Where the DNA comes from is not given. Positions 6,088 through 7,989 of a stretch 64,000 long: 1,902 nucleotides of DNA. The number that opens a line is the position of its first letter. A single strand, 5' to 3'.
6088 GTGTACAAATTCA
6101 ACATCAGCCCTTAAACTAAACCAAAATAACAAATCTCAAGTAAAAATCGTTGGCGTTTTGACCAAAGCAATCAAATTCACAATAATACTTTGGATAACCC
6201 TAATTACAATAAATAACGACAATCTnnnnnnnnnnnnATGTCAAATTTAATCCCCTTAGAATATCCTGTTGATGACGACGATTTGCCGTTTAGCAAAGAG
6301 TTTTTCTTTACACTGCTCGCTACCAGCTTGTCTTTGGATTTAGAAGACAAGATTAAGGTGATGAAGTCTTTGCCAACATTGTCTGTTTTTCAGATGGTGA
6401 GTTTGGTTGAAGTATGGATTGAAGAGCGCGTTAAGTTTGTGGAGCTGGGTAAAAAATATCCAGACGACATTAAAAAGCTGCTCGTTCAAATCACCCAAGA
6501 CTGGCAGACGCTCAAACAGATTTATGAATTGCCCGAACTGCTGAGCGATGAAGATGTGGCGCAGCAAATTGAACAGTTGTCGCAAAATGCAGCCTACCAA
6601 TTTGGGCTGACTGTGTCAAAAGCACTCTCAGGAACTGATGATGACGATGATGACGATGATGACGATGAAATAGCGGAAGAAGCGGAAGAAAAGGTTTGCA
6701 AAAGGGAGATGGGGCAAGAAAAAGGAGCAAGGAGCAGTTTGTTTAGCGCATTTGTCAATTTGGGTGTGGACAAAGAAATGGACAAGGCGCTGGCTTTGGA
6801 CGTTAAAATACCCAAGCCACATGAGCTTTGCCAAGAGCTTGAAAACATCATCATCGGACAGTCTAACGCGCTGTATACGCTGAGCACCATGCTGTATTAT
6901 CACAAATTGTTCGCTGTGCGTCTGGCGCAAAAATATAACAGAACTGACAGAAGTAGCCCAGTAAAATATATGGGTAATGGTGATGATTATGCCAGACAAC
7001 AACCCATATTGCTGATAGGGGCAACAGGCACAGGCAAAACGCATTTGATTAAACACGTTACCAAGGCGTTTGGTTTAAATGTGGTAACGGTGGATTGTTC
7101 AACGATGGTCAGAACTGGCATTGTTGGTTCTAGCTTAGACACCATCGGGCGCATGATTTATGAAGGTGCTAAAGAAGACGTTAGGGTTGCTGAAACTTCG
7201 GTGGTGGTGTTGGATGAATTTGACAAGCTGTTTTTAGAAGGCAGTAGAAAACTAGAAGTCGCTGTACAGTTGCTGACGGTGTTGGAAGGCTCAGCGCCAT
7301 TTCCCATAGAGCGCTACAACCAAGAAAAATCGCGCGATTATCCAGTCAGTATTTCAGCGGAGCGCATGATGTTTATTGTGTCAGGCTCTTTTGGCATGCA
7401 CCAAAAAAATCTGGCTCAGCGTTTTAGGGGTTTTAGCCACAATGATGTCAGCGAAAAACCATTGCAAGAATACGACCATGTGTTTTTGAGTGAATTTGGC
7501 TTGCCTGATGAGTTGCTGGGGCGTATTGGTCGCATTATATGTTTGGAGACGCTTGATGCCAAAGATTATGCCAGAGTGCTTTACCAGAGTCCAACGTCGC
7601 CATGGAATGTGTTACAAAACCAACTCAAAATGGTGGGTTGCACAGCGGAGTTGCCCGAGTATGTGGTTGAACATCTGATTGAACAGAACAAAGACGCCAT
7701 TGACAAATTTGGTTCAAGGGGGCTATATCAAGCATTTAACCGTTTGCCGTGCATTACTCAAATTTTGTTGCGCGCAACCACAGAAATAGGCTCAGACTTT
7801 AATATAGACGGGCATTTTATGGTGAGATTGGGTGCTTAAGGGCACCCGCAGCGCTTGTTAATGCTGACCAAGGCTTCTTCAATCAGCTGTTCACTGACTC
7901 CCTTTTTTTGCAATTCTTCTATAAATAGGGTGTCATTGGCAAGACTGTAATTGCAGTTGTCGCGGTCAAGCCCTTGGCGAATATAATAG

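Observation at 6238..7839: Divergent ClpX paralogue with a novel acidic N-terminal domain and a degenerate IGF loop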

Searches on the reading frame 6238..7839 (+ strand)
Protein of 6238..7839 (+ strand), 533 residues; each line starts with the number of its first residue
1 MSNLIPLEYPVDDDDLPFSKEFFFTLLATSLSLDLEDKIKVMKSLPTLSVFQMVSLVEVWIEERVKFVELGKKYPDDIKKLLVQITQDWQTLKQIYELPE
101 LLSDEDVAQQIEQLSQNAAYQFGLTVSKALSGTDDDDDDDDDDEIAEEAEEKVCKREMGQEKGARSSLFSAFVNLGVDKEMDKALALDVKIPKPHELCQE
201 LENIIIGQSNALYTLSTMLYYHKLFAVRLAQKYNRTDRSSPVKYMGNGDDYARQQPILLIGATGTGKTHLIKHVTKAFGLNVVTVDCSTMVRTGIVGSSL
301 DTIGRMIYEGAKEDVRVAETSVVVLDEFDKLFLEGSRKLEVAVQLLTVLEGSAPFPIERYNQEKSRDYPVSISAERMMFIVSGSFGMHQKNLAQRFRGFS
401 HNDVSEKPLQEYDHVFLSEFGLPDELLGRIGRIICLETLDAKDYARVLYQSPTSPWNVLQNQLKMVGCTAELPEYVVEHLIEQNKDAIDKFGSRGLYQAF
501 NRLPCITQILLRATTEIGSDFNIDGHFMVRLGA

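Call 3: search_protein_families(library=pfam, proteins=[window:6238-7839:+], max_evalue=1)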
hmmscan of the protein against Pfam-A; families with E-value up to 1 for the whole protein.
window:6238-7839:+ (533 aa): 28 families (the best 25 are shown)
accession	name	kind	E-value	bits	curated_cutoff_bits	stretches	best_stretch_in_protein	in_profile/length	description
PF00004.35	AAA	-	5.6e-12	46.7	21.2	1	257-352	1-95/131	ATPase family associated with various cellular activities (AAA)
PF07724.20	AAA_2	-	3e-09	37.6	27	1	257-420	6-159/166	AAA domain (Cdc48 subfamily)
PF07728.20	AAA_5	-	1.8e-06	28.5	22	1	256-350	1-91/139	AAA domain (dynein-related subfamily)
PF13401.12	AAA_22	-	1.4e-05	25.9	27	1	253-335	4-97/130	AAA domain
PF00158.32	Sigma54_activat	-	0.00052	20.2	20.2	1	253-340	21-114/168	Sigma-54 interaction domain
PF12774.13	AAA_6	-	0.00077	19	25.2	1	260-297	38-75/327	Hydrolytic ATP binding site of dynein motor region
PF00493.29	MCM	-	0.001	18.7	23.3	1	253-333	56-135/224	MCM P-loop domain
PF13191.12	AAA_16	-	0.0021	19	32.6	1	255-290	25-63/167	AAA ATPase domain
PF12775.13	AAA_7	-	0.0028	17.6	25.8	1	253-279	32-58/181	P-loop containing dynein motor region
PF02367.23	TsaE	-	0.007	16.8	26.6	1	253-282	20-49/128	Threonylcarbamoyl adenosine biosynthesis protein TsaE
PF13521.12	AAA_28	-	0.01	16.5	27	1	257-283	2-28/164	AAA domain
PF13245.12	AAA_19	-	0.01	16.4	25.1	1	252-279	9-36/134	AAA domain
PF13173.12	AAA_14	-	0.012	16.1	27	1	254-331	2-74/129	AAA domain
PF25201.1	nSTAND6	-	0.036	14.5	27.7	1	254-284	17-51/148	Novel STAND NTPase 6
PF01443.25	Viral_helicase1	-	0.041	14.1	21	1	260-330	4-70/228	Viral superfamily 1 RNA helicase core domain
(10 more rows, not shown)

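Call 4: search_protein_families(library=ncbifam, proteins=[window:6238-7839:+], max_evalue=1)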
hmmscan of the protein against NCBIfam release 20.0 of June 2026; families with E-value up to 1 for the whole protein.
window:6238-7839:+ (533 aa): 34 families (the best 25 are shown)
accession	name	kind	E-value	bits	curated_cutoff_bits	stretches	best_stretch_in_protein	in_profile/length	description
NF003745.1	PRK05342.1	equivalog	1.8e-30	106.2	359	1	182-498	50-370/418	ATP-dependent Clp protease ATP-binding subunit ClpX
TIGR00382.1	clpX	equivalog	2.3e-23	82.9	370.75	1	186-497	61-375/414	ATP-dependent protease ATP-binding subunit ClpX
TIGR00390.1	hslU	equivalog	3.9e-09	36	362.45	1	194-317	3-110/441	ATP-dependent protease ATPase subunit HslU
NF042959.1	IteA_antiphage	equivalog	2.6e-06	26.8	510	1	254-331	125-195/367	anti-phage ATPase IteA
NF003229.0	PRK04195.1-5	equivalog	5.2e-05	22.1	280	1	254-334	44-118/413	replication factor C large subunit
NF003230.0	PRK04195.1-6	equivalog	0.00049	18.9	441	1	253-331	38-109/494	replication factor C large subunit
NF038308.1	RNA_repair_RtcR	equivalog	0.00077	18.4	650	1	253-294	203-250/530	RNA repair transcriptional activator RtcR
TIGR01243.1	CDC48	subfamily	0.001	17.5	802.65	1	256-340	489-567/733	CDC48 family AAA ATPase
NF038214.1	IS21_help_AAA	equivalog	0.0015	18.2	200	1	251-277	87-113/232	IS21-like element helper ATPase IstB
TIGR02928.1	TIGR02928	subfamily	0.0017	17.2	181.3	1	255-287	41-73/366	orc1/cdc6 family replication initiation protein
TIGR02639.1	ClpA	equivalog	0.0018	16.5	993.15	1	257-497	490-704/734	ATP-dependent Clp protease ATP-binding subunit ClpA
TIGR03420.1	DnaA_homol_Hda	equivalog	0.0028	17.2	194.8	1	251-293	35-80/226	DnaA regulatory inactivator Hda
NF003233.0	PRK04195.2-3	equivalog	0.0038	16.1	471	1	250-290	34-73/504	replication factor C large subunit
NF003069.1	PRK03992.1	subfamily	0.0058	15.8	500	1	256-330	167-235/379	proteasome-activating nucleotidase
NF058535.1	antiphage_EruA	equivalog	0.011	13.9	1000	1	247-286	17-56/1318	NACHT domain-containing antiphage protein EruA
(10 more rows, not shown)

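Call 5: search_solved_structures(query=window:6238-7839:+, max_evalue=0.01, show_alignments=2)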
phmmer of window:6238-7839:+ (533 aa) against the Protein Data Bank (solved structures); distinct sequences matched with E-value up to 0.01: 28.
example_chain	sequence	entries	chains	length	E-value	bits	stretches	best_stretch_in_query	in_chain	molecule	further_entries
8yd0_A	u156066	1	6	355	3.3e-20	75.5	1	191-496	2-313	ATP-dependent Clp protease ATP-binding subunit ClpX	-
1um8_A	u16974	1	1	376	1.5e-18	70.1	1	191-496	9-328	ATP-dependent Clp protease ATP-binding subunit clpX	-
6sfw_O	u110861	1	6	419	2.3e-18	69.5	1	190-509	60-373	ATP-dependent Clp protease ATP-binding subunit ClpX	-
9ykx_A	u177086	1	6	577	9.6e-18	67.4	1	245-393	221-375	ATP-dependent clpX-like chaperone, mitochondrial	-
9dvy_A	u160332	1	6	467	1e-17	67.3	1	245-393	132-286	ATP-dependent Clp protease ATP-binding subunit clpX-like, mitochondrial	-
9p9v_A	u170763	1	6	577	2.5e-17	66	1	245-393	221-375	ATP-dependent clpX-like chaperone, mitochondrial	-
9ndj_F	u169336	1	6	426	1.7e-14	56.7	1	187-497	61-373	ATP-dependent Clp protease ATP-binding subunit ClpX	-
6wr2_A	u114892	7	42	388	2.6e-14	56.1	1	191-497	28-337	ATP-dependent Clp protease ATP-binding subunit ClpX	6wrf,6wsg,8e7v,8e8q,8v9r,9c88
9c87_A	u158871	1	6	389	2.6e-14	56.1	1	191-497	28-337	ATP-dependent Clp protease ATP-binding subunit ClpX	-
4i34_A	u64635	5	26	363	3.7e-14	55.6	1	191-497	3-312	ATP-dependent Clp protease ATP-binding subunit ClpX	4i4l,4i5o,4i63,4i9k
8e91_A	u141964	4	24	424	4.7e-14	55.2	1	191-497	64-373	ATP-dependent Clp protease ATP-binding subunit ClpX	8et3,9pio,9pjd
6po1_A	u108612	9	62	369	7.4e-14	54.6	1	191-497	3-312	ATP-dependent Clp protease ATP-binding subunit ClpX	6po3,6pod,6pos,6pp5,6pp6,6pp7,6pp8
3hte_A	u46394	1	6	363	9.6e-14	54.2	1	191-497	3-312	ATP-dependent Clp protease ATP-binding subunit clpX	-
3hws_A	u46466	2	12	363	9.6e-14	54.2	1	191-497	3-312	ATP-dependent Clp protease ATP-binding subunit clpX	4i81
6vfs_E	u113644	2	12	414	1e-13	54.1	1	190-502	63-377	ATP-dependent Clp protease ATP-binding subunit ClpX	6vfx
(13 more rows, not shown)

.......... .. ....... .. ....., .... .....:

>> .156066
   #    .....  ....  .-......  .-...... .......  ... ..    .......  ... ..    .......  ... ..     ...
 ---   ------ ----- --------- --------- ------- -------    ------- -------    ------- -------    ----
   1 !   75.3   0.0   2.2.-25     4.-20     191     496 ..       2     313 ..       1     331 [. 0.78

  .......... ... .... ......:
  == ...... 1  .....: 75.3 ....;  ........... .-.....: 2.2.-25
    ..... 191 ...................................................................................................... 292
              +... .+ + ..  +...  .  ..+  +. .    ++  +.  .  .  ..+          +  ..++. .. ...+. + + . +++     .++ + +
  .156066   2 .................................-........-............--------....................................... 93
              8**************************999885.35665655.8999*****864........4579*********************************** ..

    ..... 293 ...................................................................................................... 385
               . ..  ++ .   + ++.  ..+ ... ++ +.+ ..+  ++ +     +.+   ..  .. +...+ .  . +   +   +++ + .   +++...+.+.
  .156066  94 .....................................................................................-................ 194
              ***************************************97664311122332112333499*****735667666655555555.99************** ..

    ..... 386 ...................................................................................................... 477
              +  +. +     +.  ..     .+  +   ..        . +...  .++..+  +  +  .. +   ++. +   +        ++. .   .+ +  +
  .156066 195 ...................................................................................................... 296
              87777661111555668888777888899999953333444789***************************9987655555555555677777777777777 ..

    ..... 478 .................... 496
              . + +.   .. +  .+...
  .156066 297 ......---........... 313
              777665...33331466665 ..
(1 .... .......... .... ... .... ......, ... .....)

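Call 6: find_homologous_proteins(query=window:6238-7839:+, max_evalue=0.001)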
Query window:6238-7839:+ (533 aa): 307 proteins with E <= 0.001 among 8000 candidates; the best 120 are listed.
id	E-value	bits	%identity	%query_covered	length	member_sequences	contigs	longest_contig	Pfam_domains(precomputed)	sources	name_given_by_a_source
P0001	0.0e+0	1192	100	100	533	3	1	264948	PF07724.21,PF00004.36,PF13401.13,PF07728.21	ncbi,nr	ncbi:MAG: AAA family ATPase [Moraxella sp.]|nr:AAA family ATPase [Moraxella sp.]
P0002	3.4e-219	747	61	99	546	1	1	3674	PF07724.21,PF00004.36,PF13401.13,PF07728.21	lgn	-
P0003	9.0e-215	732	62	99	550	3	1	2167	PF07724.21,PF00004.36,PF13401.13,PF07728.21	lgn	-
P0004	9.1e-199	679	60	95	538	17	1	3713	PF07724.21,PF00004.36,PF07728.21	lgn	-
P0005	2.2e-120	421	42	98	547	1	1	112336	PF07724.21,PF00004.36,PF13401.13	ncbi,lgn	-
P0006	2.0e-119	418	41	95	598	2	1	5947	PF07724.21,PF00004.36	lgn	-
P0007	5.4e-117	410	43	96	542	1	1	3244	PF07724.21,PF00493.30,PF00004.36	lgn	-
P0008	3.6e-111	391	49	62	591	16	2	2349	PF07724.21,PF00004.36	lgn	-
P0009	3.1e-107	378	48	64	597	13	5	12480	PF07724.21,PF00004.36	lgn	-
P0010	1.1e-104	369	42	94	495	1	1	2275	PF07724.21,PF00004.36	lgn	-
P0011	8.0e-104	366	42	94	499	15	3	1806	PF07724.21,PF00004.36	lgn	-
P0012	3.3e-101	358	40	90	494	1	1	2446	PF07724.21,PF00004.36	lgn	-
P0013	3.7e-101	358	40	92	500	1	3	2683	PF07724.21,PF00004.36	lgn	-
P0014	3.3e-100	354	39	98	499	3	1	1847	PF07724.21,PF00004.36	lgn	-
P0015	7.8e-94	333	39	94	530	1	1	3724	PF07724.21,PF00004.36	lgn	-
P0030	2.0e-50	190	36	62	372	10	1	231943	PF07724.21,PF00004.36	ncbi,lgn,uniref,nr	ncbi:AAA family ATPase [Moraxella sp. VT-16-12]|uniref:AAA family ATPase n=1 Tax=Moraxella sp. VT-16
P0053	8.9e-21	92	29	58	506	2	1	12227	PF07724.21,PF00004.36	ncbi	-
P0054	5.2e-17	80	27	57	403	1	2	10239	PF07724.21,PF06689.20,PF00493.30,PF00004.36,PF05496.19,PF07728.21,PF10431.16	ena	-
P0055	6.3e-16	76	25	56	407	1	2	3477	PF07724.21,PF06689.20,PF00493.30,PF00004.36,PF05496.19,PF07728.21,PF10431.16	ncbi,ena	-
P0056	6.4e-16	76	26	56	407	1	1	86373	PF07724.21,PF06689.20,PF00493.30,PF00004.36,PF05496.19,PF07728.21,PF10431.16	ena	-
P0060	3.2e-13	67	27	63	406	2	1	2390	PF07724.21,PF06689.20,PF00493.30,PF00004.36,PF13401.13,PF05496.19,PF07728.21,PF01078.28,PF10431.16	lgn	-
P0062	2.2e-11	61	26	57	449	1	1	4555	PF07724.21,PF06689.20,PF00004.36,PF05496.19,PF01078.28,PF10431.16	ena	-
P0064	4.6e-11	60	26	57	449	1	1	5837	PF07724.21,PF06689.20,PF00004.36,PF01078.28,PF10431.16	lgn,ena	-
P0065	4.7e-11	60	26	57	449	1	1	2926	PF07724.21,PF06689.20,PF00004.36,PF01078.28,PF10431.16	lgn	-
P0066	6.5e-11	60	26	57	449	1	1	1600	PF07724.21,PF06689.20,PF00004.36,PF10431.16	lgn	-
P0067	7.6e-11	60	27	51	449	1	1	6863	PF07724.21,PF06689.20,PF00004.36,PF01078.28,PF10431.16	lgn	-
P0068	8.4e-11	59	26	57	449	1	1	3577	PF07724.21,PF06689.20,PF00004.36,PF07728.21,PF10431.16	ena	-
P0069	8.4e-11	59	26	57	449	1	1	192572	PF07724.21,PF06689.20,PF00004.36,PF07728.21,PF01078.28,PF10431.16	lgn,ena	-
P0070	8.4e-11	59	26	57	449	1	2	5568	PF07724.21,PF06689.20,PF00004.36,PF07728.21,PF01078.28,PF10431.16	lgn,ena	-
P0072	8.5e-11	59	26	57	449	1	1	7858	PF07724.21,PF06689.20,PF00004.36,PF01078.28,PF10431.16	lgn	-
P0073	8.5e-11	59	26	57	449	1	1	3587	PF07724.21,PF06689.20,PF00004.36,PF01078.28,PF10431.16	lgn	-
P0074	1.3e-10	59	25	57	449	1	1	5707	PF07724.21,PF06689.20,PF00004.36,PF01078.28,PF10431.16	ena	-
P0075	1.3e-10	59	27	51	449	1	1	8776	PF07724.21,PF06689.20,PF00004.36,PF01078.28,PF10431.16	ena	-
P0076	1.5e-10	59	26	57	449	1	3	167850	PF07724.21,PF06689.20,PF00004.36,PF01078.28,PF10431.16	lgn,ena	-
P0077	1.6e-10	59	26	57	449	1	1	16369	PF07724.21,PF06689.20,PF00004.36,PF01078.28,PF10431.16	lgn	-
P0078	1.6e-10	59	26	57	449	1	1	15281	PF07724.21,PF06689.20,PF00004.36,PF01078.28,PF10431.16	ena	-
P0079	1.6e-10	59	26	57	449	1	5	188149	PF07724.21,PF06689.20,PF00004.36,PF05496.19,PF01078.28,PF10431.16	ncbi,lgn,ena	-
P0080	1.6e-10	59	26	57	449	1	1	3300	PF07724.21,PF06689.20,PF00004.36,PF01078.28,PF10431.16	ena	-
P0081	1.6e-10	59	26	57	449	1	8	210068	PF07724.21,PF06689.20,PF00493.30,PF00004.36,PF01078.28,PF10431.16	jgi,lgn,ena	jgi:ATP-dependent Clp protease ATP-binding subunit ClpX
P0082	1.6e-10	59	26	57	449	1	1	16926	PF07724.21,PF06689.20,PF00493.30,PF00004.36,PF01078.28,PF10431.16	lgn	-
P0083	1.7e-10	58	26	57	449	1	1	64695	PF07724.21,PF06689.20,PF00493.30,PF00004.36,PF01078.28,PF10431.16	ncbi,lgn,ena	-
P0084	1.8e-10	58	26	60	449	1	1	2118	PF07724.21,PF06689.20,PF00004.36,PF01078.28,PF10431.16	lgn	-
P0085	1.8e-10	58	26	57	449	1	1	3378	PF07724.21,PF06689.20,PF00004.36,PF01078.28,PF10431.16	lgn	-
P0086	1.8e-10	58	26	57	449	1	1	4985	PF07724.21,PF06689.20,PF00004.36,PF01078.28,PF10431.16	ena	-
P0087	1.8e-10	58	26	57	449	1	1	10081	PF07724.21,PF06689.20,PF00004.36,PF05496.19,PF01078.28,PF10431.16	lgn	-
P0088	2.0e-10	58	26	57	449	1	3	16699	PF07724.21,PF06689.20,PF00004.36,PF01078.28,PF10431.16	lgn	-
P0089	2.0e-10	58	25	57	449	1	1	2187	PF07724.21,PF06689.20,PF00004.36,PF01078.28,PF10431.16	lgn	-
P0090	2.1e-10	58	26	57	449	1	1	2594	PF07724.21,PF06689.20,PF00004.36,PF01078.28,PF10431.16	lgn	-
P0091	2.1e-10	58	26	57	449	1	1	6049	PF07724.21,PF06689.20,PF00004.36,PF01078.28,PF10431.16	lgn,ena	-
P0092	2.1e-10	58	26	57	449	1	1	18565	PF07724.21,PF06689.20,PF00004.36,PF01078.28,PF10431.16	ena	-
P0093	2.2e-10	58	26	57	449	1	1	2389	PF07724.21,PF06689.20,PF00004.36,PF01078.28,PF10431.16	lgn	-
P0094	2.2e-10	58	26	57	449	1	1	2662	PF07724.21,PF06689.20,PF00004.36,PF01078.28,PF10431.16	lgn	-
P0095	2.2e-10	58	26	57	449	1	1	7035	PF07724.21,PF06689.20,PF00004.36,PF01078.28,PF10431.16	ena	-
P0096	2.2e-10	58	26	57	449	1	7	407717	PF07724.21,PF06689.20,PF00004.36,PF01078.28,PF10431.16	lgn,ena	-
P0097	2.2e-10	58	26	57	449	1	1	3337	PF07724.21,PF06689.20,PF00004.36,PF01078.28,PF10431.16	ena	-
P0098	2.2e-10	58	26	57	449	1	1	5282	PF07724.21,PF06689.20,PF00004.36,PF01078.28,PF10431.16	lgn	-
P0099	2.2e-10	58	26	57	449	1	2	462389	PF07724.21,PF06689.20,PF00004.36,PF01078.28,PF10431.16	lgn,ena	-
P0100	2.2e-10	58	26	57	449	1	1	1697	PF07724.21,PF06689.20,PF00493.30,PF00004.36,PF01078.28,PF10431.16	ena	-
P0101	2.2e-10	58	26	57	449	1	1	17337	PF07724.21,PF06689.20,PF00493.30,PF00004.36,PF05496.19,PF01078.28,PF10431.16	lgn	-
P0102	2.3e-10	58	26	57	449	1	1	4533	PF07724.21,PF06689.20,PF00004.36,PF05496.19,PF01078.28,PF10431.16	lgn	-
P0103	2.3e-10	58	26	57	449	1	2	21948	PF07724.21,PF06689.20,PF00004.36,PF01078.28,PF10431.16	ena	-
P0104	2.3e-10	58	26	57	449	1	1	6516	PF07724.21,PF06689.20,PF00004.36,PF01078.28,PF10431.16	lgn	-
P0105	2.3e-10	58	26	57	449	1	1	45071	PF07724.21,PF06689.20,PF00004.36,PF01078.28,PF10431.16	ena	-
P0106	2.3e-10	58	26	57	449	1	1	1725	PF07724.21,PF06689.20,PF00004.36,PF01078.28,PF10431.16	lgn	-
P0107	2.3e-10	58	26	57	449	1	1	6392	PF07724.21,PF06689.20,PF00004.36,PF01078.28,PF10431.16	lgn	-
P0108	2.4e-10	58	26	57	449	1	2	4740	PF07724.21,PF06689.20,PF00004.36,PF01078.28,PF10431.16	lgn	-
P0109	2.4e-10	58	26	57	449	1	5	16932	PF07724.21,PF06689.20,PF00004.36,PF01078.28,PF10431.16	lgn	-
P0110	2.4e-10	58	26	57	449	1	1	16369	PF07724.21,PF06689.20,PF00004.36,PF01078.28,PF10431.16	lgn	-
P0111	2.4e-10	58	26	57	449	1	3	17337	PF07724.21,PF06689.20,PF00004.36,PF01078.28,PF10431.16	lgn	-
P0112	2.4e-10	58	26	57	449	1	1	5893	PF07724.21,PF06689.20,PF00004.36,PF01078.28,PF10431.16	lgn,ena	-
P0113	2.4e-10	58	26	57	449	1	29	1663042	PF07724.21,PF06689.20,PF00004.36,PF01078.28,PF10431.16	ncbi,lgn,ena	-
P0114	2.5e-10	58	26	57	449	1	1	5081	PF07724.21,PF06689.20,PF00004.36,PF01078.28,PF10431.16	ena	-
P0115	2.5e-10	58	26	57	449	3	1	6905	PF07724.21,PF06689.20,PF00493.30,PF00004.36,PF05496.19,PF01078.28,PF10431.16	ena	-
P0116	2.5e-10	58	26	57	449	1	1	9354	PF07724.21,PF06689.20,PF00004.36,PF05496.19,PF01078.28,PF10431.16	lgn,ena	-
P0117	2.5e-10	58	26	57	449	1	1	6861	PF07724.21,PF06689.20,PF00004.36,PF01078.28,PF10431.16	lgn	-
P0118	2.5e-10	58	26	57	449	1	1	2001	PF07724.21,PF06689.20,PF00004.36,PF01078.28,PF10431.16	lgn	-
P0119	2.7e-10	58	26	57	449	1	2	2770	PF07724.21,PF06689.20,PF00004.36,PF01078.28,PF10431.16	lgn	-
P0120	2.8e-10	58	26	57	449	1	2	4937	PF07724.21,PF06689.20,PF00004.36,PF01078.28,PF10431.16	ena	-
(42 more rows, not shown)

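Call 7: search_protein_families(library=padloc, proteins=[window:6238-7839:+], max_evalue=1)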
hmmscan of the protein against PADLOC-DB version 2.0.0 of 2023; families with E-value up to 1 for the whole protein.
window:6238-7839:+ (533 aa): 19 families
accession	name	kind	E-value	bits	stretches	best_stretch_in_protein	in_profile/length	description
PDLC02196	IetA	-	4.4e-07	27.6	1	253-331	121-192/374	-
PDLC01994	RtcR_PspF1--CARF_AAA_HTH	-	9.2e-06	23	1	255-344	182-275/468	-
PDLC02195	IetA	-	0.00015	19.2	1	182-330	72-206/395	-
PDLC04140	mad8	-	0.00017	19.3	1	249-290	22-69/314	mads_8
PDLC01993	RtcR--CARF_AAA_HTH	-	0.00017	18.1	1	254-334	204-293/523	-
PDLC03838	DolB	-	0.00025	18.4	1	257-331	169-241/375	-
PDLC02499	BrxF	-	0.00043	18.6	1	243-332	11-96/133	BrxF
PDLC04232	IetA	-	0.0015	16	1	255-331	117-186/330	-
PDLC04786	PDC-S01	-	0.0032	14.3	1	252-327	18-95/439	-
PDLC02497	BrxF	-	0.0051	14.6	1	256-332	21-95/158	BrxF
PDLC01995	RtcR_PspF2--CARF_AAA_HTH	-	0.006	13.8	1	253-352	189-288/481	-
PDLC04239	PDC-M01A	-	0.0072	12.8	1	249-277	196-224/552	-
PDLC05035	PDC-S53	-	0.013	11.6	1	257-278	513-534/900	-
PDLC04789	PDC-S01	-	0.016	12.2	1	252-290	15-53/375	-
PDLC04788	PDC-S01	-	0.019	11.9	1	250-327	15-92/448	-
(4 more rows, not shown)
